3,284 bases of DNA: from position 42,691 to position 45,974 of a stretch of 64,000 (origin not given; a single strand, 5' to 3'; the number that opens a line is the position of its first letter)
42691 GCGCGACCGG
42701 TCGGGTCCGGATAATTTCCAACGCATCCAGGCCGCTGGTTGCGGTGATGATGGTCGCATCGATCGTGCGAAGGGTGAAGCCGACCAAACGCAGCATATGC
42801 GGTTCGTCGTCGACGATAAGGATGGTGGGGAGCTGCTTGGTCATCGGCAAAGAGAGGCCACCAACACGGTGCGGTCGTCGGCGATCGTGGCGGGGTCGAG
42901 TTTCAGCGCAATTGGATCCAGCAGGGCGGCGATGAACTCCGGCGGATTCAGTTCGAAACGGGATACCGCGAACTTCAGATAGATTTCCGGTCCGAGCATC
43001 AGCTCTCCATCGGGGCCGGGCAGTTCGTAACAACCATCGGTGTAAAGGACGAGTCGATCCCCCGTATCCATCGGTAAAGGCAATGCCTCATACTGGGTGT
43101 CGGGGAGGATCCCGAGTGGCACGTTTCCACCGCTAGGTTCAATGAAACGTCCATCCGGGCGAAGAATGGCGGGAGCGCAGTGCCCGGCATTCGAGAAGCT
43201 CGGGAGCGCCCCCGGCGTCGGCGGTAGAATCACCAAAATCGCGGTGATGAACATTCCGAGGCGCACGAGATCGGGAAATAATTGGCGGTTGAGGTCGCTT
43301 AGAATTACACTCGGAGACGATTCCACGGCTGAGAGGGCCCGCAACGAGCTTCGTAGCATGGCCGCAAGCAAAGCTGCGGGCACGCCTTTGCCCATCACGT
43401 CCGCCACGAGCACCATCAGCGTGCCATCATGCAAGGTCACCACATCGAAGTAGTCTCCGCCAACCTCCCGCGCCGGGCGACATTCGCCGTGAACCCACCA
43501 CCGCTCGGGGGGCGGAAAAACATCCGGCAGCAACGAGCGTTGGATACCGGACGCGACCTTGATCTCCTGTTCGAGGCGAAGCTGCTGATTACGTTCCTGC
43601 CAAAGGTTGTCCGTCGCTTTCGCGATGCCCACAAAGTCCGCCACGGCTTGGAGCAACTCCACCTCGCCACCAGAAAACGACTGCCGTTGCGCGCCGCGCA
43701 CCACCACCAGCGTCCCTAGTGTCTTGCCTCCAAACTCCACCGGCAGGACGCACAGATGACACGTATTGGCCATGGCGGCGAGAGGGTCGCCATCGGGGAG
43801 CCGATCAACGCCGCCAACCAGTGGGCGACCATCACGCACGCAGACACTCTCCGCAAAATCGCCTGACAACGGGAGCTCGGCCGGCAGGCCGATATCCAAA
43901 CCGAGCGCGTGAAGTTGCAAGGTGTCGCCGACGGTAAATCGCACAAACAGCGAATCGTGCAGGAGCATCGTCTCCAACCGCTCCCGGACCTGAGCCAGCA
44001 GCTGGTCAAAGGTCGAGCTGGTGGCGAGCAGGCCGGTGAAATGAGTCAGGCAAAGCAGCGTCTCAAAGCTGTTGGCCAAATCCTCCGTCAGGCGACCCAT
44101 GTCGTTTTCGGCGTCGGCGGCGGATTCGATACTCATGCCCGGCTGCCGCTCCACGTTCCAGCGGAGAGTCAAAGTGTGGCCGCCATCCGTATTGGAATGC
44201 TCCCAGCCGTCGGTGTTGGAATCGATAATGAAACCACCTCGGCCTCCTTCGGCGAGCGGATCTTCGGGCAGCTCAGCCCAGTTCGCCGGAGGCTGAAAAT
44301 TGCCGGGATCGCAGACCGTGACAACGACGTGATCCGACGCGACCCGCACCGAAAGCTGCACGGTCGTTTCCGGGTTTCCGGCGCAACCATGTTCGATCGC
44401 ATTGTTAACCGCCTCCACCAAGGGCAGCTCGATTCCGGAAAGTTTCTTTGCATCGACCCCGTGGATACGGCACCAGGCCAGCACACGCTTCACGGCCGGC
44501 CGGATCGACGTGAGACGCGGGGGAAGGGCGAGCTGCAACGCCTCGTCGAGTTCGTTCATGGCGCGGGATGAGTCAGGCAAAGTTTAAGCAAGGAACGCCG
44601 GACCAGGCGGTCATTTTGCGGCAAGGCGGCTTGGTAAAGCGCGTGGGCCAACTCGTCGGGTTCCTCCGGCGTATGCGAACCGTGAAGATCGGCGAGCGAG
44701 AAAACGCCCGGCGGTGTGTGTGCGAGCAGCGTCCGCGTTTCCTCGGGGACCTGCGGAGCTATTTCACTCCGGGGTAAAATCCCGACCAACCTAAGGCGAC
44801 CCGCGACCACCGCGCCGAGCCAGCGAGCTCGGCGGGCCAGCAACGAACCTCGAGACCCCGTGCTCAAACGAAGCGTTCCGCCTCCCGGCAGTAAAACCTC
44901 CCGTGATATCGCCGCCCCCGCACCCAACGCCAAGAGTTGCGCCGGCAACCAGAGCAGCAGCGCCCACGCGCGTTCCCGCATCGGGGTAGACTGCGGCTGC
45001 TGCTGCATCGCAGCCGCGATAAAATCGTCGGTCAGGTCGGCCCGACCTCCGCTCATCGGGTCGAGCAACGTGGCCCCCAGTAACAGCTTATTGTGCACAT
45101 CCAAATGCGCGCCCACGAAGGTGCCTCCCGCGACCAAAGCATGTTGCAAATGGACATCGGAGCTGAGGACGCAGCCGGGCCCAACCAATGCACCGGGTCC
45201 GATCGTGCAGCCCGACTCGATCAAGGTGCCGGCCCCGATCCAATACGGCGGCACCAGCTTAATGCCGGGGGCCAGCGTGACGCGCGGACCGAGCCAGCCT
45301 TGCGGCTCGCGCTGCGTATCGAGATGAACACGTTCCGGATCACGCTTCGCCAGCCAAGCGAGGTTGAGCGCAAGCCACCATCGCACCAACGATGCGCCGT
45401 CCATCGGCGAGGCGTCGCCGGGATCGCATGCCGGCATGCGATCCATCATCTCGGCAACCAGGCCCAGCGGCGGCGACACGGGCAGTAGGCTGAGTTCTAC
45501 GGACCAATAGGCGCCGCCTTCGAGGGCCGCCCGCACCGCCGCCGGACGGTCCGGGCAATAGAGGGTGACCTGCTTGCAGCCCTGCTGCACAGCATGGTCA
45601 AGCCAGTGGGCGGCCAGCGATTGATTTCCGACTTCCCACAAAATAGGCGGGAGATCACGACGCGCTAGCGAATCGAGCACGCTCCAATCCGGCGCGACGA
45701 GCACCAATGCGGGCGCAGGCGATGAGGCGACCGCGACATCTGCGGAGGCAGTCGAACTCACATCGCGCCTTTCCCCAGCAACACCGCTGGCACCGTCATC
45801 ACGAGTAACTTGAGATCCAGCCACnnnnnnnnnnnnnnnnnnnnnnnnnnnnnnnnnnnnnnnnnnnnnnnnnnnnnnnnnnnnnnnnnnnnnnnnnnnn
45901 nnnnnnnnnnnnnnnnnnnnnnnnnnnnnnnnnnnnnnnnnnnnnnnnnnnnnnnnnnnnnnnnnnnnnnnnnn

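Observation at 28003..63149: Candidate new system: an NO-gated partner-switching circuit hard-wired into an exopolysaccharide locus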

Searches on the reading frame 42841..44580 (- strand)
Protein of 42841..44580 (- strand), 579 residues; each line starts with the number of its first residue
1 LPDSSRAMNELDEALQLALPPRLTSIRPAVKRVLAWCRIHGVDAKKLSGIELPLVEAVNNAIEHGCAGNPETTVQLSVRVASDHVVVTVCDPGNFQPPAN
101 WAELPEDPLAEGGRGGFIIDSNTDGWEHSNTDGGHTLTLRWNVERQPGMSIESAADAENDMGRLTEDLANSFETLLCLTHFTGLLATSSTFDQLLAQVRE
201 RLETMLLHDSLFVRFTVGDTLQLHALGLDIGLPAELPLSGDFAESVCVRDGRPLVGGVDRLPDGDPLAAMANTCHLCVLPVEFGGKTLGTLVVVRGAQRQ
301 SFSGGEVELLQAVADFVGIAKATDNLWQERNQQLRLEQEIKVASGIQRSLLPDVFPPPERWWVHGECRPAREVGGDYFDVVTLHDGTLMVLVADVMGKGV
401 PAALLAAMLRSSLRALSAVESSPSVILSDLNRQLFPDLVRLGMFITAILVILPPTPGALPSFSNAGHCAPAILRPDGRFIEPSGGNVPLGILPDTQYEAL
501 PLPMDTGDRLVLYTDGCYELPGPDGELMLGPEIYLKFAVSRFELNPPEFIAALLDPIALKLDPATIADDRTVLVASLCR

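Call 4: search_protein_families(library=pfam, proteins=[window:42841-44580:-], max_evalue=0.01)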
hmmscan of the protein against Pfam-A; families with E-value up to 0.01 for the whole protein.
window:42841-44580:- (579 aa): 5 families
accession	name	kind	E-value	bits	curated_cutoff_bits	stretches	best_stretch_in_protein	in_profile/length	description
PF07228.17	SpoIIE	-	8.5e-40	137.2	25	1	385-576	2-190/192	Stage II sporulation protein E (SpoIIE)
PF13581.12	HATPase_c_2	-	7.1e-21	75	27.4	1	20-141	2-127/127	Histidine kinase-like ATPase domain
PF01590.32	GAF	-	3.4e-07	31.3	22.4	1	246-320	57-132/133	GAF domain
PF13185.12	GAF_2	-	1.9e-05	25.3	28.6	1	241-320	51-134/136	GAF domain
PF02518.31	HATPase_c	-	0.00057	20.7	26.4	1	54-115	10-74/111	Histidine kinase-, DNA gyrase B-, and HSP90-like ATPase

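Call 15: find_homologous_proteins(query=window:42841-44580:-, max_evalue=0.00001)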
Query window:42841-44580:- (579 aa): 978 proteins with E <= 0.00001 among 8000 candidates; the best 120 are listed.
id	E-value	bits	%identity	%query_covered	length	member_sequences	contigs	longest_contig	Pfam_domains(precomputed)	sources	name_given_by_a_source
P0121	0.0e+0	1299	100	99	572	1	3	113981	PF13185.13,PF01590.33,PF13581.13,PF07228.18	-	-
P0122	1.1e-250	851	68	98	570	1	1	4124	PF13581.13,PF07228.18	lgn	-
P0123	4.9e-249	846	67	98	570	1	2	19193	PF13581.13,PF07228.18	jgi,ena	-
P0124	1.1e-248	845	67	98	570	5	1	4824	PF13581.13,PF07228.18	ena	-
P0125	3.8e-248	843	67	98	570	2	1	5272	PF13185.13,PF01590.33,PF13581.13,PF07228.18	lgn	-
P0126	4.1e-248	843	68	98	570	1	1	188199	PF01590.33,PF13581.13,PF07228.18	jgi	jgi:serine phosphatase RsbU (regulator of sigma subunit)/anti-sigma regulatory factor (Ser/Thr prote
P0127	7.4e-246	835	67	98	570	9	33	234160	PF13581.13,PF07228.18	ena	-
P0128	3.1e-243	827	67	98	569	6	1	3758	PF01590.33,PF13581.13,PF07228.18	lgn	-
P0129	4.4e-242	823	65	98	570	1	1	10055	PF13581.13,PF07228.18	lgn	-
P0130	7.1e-242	822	66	98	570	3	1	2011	PF01590.33,PF13581.13,PF07228.18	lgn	-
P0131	1.6e-241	821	67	98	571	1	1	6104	PF13581.13,PF07228.18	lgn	-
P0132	1.6e-232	791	65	98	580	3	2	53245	PF13581.13,PF07228.18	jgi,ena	-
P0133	5.7e-206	703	58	98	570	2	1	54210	PF13581.13,PF07228.18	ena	-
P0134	1.6e-205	702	58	98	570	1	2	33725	PF13581.13,PF07228.18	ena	-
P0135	4.3e-203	694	57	100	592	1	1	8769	PF13581.13,PF07228.18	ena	-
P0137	3.6e-198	678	56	98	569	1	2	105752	PF13581.13,PF07228.18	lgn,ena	-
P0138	1.1e-195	670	55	99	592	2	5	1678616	PF13581.13,PF07228.18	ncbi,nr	ncbi:MAG: SpoIIE family protein phosphatase [Opitutus sp.]|nr:SpoIIE family protein phosphatase [Opi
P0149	2.4e-106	375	40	89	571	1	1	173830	PF13581.13,PF07228.18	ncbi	ncbi:MAG: hypothetical protein SynsKO_00510 [Synoicihabitans sp.]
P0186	5.8e-88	314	36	97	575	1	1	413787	PF13185.13,PF13581.13,PF07228.18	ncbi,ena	-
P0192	1.4e-84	303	35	99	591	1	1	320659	PF13185.13,PF01590.33,PF13581.13,PF07228.18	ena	-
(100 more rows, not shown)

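Call 24: search_protein_families(library=ncbifam, proteins=[window:42841-44580:-], max_evalue=0.001)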
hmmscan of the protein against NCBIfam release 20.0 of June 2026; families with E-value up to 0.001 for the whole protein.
window:42841-44580:- (579 aa): 5 families
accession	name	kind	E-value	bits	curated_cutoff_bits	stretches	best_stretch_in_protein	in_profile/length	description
TIGR02865.1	spore_II_E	equivalog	1.2e-09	36.8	490.8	1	368-576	561-762/764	stage II sporulation protein E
NF041045.1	RsbA_anti_sig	subfamily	6.2e-06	25.7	210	1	8-139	176-300/303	anti-sigma factor RsbA family regulatory protein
NF045505.1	RR_RssB_Pseudo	equivalog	1.6e-05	24.2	700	1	334-520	149-341/394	two-component system response regulator RssB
TIGR01925.2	spIIAB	equivalog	0.0001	22.2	135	1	44-94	32-82/137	anti-sigma F factor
NF038263.1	prot_phos_SiaA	equivalog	0.00011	20.8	700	1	331-431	406-508/658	biofilm regulation protein phosphatase SiaA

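Call 31: find_encoding_contigs(protein=P0126, flank=10000, max_places=1)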
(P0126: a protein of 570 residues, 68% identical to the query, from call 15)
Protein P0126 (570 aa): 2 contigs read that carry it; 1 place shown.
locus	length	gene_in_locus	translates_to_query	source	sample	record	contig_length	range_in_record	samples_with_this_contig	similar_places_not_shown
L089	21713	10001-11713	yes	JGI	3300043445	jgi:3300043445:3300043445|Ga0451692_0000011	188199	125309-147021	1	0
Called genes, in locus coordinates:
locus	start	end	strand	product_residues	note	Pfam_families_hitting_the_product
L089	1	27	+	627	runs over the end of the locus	-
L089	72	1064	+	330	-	PF02563:Poly_export, PF22461:SLBB_2 (weak), PF10531:SLBB (faint), PF22461:SLBB_2 (weak)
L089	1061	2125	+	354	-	PF02563:Poly_export, PF10531:SLBB (weak), PF22461:SLBB_2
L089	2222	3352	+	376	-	PF08495:FIST, PF10442:FIST_C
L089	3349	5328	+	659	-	PF00512:HisKA, PF02518:HATPase_c, PF00072:Response_reg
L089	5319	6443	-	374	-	-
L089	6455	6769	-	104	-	PF01740:STAS, PF13466:STAS_2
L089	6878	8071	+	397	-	PF13439:Glyco_transf_4, PF13579:Glyco_trans_4_4 (weak), PF00534:Glycos_transf_1, PF13692:Glyco_trans_1_4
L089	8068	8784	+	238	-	PF02397:Bac_transf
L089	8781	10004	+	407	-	PF25087:GMPPB_C (faint), PF00132:Hexapep (faint)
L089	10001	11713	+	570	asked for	PF13581:HATPase_c_2, PF01590:GAF (faint), PF07228:SpoIIE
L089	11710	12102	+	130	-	PF00072:Response_reg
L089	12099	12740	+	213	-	PF00485:PRK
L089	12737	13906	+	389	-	PF01663:Phosphodiest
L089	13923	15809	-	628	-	PF00512:HisKA, PF02518:HATPase_c, PF00072:Response_reg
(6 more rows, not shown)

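Call 33: find_encoding_contigs(protein=P0137, flank=10000, max_places=1)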
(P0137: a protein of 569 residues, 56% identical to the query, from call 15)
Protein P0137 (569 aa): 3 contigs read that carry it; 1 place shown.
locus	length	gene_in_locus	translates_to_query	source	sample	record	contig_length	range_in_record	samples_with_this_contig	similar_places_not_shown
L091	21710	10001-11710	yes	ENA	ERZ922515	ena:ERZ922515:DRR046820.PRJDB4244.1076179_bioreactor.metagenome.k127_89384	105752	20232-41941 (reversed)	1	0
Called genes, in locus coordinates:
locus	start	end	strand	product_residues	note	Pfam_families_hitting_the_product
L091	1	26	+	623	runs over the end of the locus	-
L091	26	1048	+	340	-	PF02563:Poly_export, PF22461:SLBB_2 (weak), PF10531:SLBB (weak), PF22461:SLBB_2 (weak)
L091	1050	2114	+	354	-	PF02563:Poly_export, PF10531:SLBB (weak), PF22461:SLBB_2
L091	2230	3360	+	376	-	PF08495:FIST, PF10442:FIST_C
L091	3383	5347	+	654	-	PF00512:HisKA, PF02518:HATPase_c, PF00072:Response_reg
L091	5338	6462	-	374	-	-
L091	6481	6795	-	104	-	PF01740:STAS, PF13466:STAS_2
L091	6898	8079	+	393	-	PF13439:Glyco_transf_4, PF13579:Glyco_trans_4_4 (weak), PF00534:Glycos_transf_1, PF13524:Glyco_trans_1_2 (weak), PF13692:Glyco_trans_1_4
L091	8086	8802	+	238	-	PF02397:Bac_transf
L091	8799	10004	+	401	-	PF00132:Hexapep (weak), PF25087:GMPPB_C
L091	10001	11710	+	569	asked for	PF13581:HATPase_c_2, PF07228:SpoIIE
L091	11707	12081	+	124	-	PF00072:Response_reg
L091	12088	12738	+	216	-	PF00485:PRK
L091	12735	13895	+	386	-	PF01663:Phosphodiest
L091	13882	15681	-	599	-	PF00512:HisKA, PF02518:HATPase_c, PF00072:Response_reg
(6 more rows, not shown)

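Call 34: find_encoding_contigs(protein=P0138, flank=10000, max_places=1)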
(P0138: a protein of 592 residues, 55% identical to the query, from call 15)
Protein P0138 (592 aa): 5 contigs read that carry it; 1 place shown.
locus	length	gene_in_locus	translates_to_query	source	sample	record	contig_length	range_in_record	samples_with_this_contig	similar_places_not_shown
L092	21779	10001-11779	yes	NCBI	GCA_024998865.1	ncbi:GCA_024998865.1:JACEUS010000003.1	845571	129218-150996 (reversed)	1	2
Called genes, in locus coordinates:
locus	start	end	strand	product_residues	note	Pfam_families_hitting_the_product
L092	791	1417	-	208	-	-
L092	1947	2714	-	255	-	PF01695:IstB_IS21, PF00308:Bac_DnaA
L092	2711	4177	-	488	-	PF00665:rve, PF22483:Mu-transpos_C_2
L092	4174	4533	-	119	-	-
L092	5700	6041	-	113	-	PF11969:DcpS_C, PF01230:HIT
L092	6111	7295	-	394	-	PF02492:cobW, PF07683:CobW_C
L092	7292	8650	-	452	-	-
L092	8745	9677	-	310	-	PF02541:Ppx-GppA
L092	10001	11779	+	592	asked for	PF13581:HATPase_c_2, PF07228:SpoIIE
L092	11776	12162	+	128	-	PF00072:Response_reg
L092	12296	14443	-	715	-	PF22019:GlgB_N, PF02922:CBM_48, PF00128:Alpha-amylase, PF02806:Alpha-amylase_C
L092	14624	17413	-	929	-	PF00311:PEPcase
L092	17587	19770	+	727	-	PF04453:LptD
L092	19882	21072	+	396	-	PF01189:Methyltr_RsmB-F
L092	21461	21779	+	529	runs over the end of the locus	PF13701:DDE_Tnp_1_4, PF01609:DDE_Tnp_1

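Call 44: find_encoding_contigs(protein=P0149, flank=10000, max_places=1)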
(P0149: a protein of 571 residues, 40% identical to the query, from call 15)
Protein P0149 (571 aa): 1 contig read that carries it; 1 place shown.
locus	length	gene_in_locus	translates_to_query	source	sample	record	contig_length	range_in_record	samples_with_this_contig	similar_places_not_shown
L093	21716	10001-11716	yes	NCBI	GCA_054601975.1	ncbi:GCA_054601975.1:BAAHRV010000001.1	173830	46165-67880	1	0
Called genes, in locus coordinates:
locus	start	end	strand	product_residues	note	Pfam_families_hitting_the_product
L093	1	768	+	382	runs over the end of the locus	PF13439:Glyco_transf_4, PF13579:Glyco_trans_4_4, PF20706:GT4-conflict, PF00534:Glycos_transf_1, PF13692:Glyco_trans_1_4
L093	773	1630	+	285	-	PF13401:AAA_22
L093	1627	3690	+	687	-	-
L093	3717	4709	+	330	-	PF02563:Poly_export, PF22461:SLBB_2 (weak), PF10531:SLBB, PF22461:SLBB_2 (weak)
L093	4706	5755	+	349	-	PF02563:Poly_export, PF22461:SLBB_2, PF10531:SLBB (faint)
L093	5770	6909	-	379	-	-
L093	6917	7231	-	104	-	PF01740:STAS, PF13466:STAS_2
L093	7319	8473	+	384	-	PF13439:Glyco_transf_4, PF13579:Glyco_trans_4_4, PF00534:Glycos_transf_1, PF13692:Glyco_trans_1_4, PF13524:Glyco_trans_1_2 (faint)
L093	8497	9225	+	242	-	PF02397:Bac_transf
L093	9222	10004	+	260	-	PF00132:Hexapep (faint), PF25087:GMPPB_C (weak)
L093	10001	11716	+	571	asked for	PF13581:HATPase_c_2, PF07228:SpoIIE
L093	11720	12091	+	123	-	PF00072:Response_reg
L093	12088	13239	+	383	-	PF01663:Phosphodiest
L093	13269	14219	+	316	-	PF01259:SAICAR_synt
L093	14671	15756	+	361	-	PF09982:LpxR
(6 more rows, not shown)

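Call 45: find_encoding_contigs(protein=P0186, flank=10000, max_places=1)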
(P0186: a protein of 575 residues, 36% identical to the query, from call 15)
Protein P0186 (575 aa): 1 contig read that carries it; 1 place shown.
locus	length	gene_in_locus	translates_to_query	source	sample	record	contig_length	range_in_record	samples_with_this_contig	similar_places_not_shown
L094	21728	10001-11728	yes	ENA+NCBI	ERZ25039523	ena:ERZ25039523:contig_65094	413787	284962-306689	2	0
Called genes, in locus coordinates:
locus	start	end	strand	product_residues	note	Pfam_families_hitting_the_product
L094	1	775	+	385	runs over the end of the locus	PF13439:Glyco_transf_4, PF13579:Glyco_trans_4_4, PF20706:GT4-conflict, PF00534:Glycos_transf_1, PF13692:Glyco_trans_1_4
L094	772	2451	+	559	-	-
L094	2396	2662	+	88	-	-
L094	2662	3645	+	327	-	PF02563:Poly_export, PF10531:SLBB (faint), PF22461:SLBB_2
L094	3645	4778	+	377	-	PF02563:Poly_export, PF10531:SLBB (weak), PF22461:SLBB_2, PF10531:SLBB (weak), PF22461:SLBB_2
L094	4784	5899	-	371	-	-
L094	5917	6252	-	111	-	PF01740:STAS, PF13466:STAS_2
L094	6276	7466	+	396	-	PF13439:Glyco_transf_4, PF00534:Glycos_transf_1, PF13692:Glyco_trans_1_4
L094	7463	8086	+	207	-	PF00485:PRK, PF13238:AAA_18 (weak)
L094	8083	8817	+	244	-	PF02397:Bac_transf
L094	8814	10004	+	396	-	PF00132:Hexapep (faint), PF25087:GMPPB_C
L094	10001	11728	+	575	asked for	PF13581:HATPase_c_2, PF13185:GAF_2 (weak), PF07228:SpoIIE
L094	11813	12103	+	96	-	PF00072:Response_reg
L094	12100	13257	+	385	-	PF01663:Phosphodiest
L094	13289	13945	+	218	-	PF01243:PNPOx_N, PF10590:PNP_phzG_C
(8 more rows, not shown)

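Call 46: find_encoding_contigs(protein=P0192, flank=10000, max_places=1)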
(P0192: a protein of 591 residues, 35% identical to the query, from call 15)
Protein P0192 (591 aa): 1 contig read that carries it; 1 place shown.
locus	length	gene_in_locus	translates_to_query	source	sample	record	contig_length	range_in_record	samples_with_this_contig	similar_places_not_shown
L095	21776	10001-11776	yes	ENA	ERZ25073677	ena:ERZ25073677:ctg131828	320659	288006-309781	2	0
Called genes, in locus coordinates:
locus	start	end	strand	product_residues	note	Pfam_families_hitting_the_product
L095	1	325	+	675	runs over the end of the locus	-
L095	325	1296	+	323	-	PF02563:Poly_export, PF10531:SLBB, PF22461:SLBB_2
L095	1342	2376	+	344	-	PF02563:Poly_export, PF10531:SLBB (weak), PF22461:SLBB_2, PF10531:SLBB (weak), PF22461:SLBB_2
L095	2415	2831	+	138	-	-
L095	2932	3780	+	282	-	-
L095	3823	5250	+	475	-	PF09721:Exosortase_EpsH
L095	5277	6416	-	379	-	-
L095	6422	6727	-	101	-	PF01740:STAS, PF13466:STAS_2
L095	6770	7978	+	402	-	PF13439:Glyco_transf_4, PF13579:Glyco_trans_4_4, PF20706:GT4-conflict (weak), PF00534:Glycos_transf_1, PF13692:Glyco_trans_1_4, PF13524:Glyco_trans_1_2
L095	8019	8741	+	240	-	PF02397:Bac_transf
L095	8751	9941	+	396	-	PF00132:Hexapep (faint), PF25084:LbH_EIF2B (weak), PF25087:GMPPB_C (weak)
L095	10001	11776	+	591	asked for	PF13581:HATPase_c_2, PF01590:GAF (faint), PF13185:GAF_2 (weak), PF07228:SpoIIE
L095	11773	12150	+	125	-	PF00072:Response_reg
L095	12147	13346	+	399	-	PF01663:Phosphodiest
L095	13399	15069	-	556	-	PF00072:Response_reg, PF00512:HisKA (weak), PF02518:HATPase_c, PF00072:Response_reg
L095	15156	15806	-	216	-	PF00072:Response_reg, PF00196:GerE, PF04545:Sigma70_r4 (weak), PF08281:Sigma70_r4_2 (weak)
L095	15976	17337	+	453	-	PF00989:PAS, PF13426:PAS_9, PF02518:HATPase_c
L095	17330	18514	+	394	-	PF00072:Response_reg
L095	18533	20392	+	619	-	PF00989:PAS (weak), PF08448:PAS_4 (weak), PF08447:PAS_3, PF00989:PAS, PF08448:PAS_4, PF13426:PAS_9, PF13596:PAS_10 (weak), PF00989:PAS (weak), +4 more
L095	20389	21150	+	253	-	PF00989:PAS (faint), PF08447:PAS_3 (weak), PF13426:PAS_9 (weak), PF08448:PAS_4 (weak), PF13426:PAS_9, PF08447:PAS_3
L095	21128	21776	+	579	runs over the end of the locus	PF08448:PAS_4 (weak), PF00512:HisKA, PF02518:HATPase_c, PF00072:Response_reg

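Call 48: find_related_loci(query=A3, collection=metagenome_contigs, flank=10000)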
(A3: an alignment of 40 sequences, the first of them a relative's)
Query A3 (572 aa) in metagenome_contigs; peptide patterns used: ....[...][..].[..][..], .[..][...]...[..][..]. (x = any residue, [..] = any of these).
600 stretches matched a pattern (row limit reached: there are more); 471 encode a relative of the query (tblastn E <= 1e-3); the best 80 are kept; 80 distinct loci.
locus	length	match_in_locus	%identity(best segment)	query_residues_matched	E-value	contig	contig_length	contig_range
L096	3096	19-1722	66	1-570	0e+0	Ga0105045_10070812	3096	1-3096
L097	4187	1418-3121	37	6-572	2e-104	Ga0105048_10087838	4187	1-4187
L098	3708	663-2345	36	12-567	8e-99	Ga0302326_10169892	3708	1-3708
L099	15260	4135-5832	37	3-567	7e-94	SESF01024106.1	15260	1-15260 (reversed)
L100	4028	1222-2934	36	4-566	3e-92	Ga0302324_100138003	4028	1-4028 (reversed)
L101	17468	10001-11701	36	3-567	2e-90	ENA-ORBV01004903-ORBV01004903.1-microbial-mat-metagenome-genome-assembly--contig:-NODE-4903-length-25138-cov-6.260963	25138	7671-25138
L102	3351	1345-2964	36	25-567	2e-87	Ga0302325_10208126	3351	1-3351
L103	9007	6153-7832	35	4-566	3e-81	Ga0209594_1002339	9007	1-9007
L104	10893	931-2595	33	14-569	5e-79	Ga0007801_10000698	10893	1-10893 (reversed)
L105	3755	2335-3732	37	4-461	2e-78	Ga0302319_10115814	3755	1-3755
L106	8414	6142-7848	34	5-567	3e-77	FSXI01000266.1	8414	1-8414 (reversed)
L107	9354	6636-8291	31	14-566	4e-75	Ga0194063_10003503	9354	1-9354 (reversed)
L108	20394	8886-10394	33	14-518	8e-74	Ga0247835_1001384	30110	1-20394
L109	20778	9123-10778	31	14-568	5e-70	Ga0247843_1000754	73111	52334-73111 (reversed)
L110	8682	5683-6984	33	139-570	3e-70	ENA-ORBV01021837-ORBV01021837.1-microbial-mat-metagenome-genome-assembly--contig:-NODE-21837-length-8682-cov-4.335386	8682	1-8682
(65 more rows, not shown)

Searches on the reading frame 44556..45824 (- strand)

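Call 4: search_protein_families(library=pfam, proteins=[window:44556-45824:-], max_evalue=0.01)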
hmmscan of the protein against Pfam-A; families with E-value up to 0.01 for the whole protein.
window:44556-45824:- (422 aa): 2 families
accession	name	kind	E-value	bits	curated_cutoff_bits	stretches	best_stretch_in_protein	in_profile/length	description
PF00132.30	Hexapep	-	1.8e-06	27.9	27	1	195-220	9-34/36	Bacterial transferase hexapeptide (six repeats)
PF25084.1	LbH_EIF2B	-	0.0027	18.1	54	1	180-247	8-74/105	EIF2B subunit epsilon LbH domain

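Call 9: search_protein_families(library=pfam, proteins=[window:44556-45824:-], max_evalue=10)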
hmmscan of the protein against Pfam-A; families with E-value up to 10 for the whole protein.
window:44556-45824:- (422 aa): 3 families
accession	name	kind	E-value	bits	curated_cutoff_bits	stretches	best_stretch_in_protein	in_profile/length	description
PF00132.30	Hexapep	-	1.8e-06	27.9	27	1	195-220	9-34/36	Bacterial transferase hexapeptide (six repeats)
PF25084.1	LbH_EIF2B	-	0.0027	18.1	54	1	180-247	8-74/105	EIF2B subunit epsilon LbH domain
PF24095.1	DUF7378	-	0.17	12.2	27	1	85-122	73-110/144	Domain of unknown function (DUF7378)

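Call 24: search_protein_families(library=ncbifam, proteins=[window:44556-45824:-], max_evalue=0.001)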
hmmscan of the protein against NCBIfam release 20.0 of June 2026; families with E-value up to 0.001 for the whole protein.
window:44556-45824:- (422 aa): 4 families
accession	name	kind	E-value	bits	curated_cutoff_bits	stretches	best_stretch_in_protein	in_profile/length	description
NF002060.0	PRK00892.1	subfamily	5.8e-05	22.4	207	1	163-232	101-170/345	UDP-3-O-(3-hydroxymyristoyl)glucosamine N-acyltransferase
TIGR03570.1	NeuD_NnaD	subfamily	6e-05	22.7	160.8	1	178-228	144-194/202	NeuD/PglB/VioB family sugar acetyltransferase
TIGR03308.1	phn_thr-fam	hypoth_equivalog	7.3e-05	22.7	201.65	1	194-234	115-154/204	phosphonate metabolim protein, transferase hexapeptide repeat family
TIGR01853.1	lipid_A_lpxD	equivalog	8.9e-05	21.6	242.5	1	162-232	91-161/325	UDP-3-O-(3-hydroxymyristoyl)glucosamine N-acyltransferase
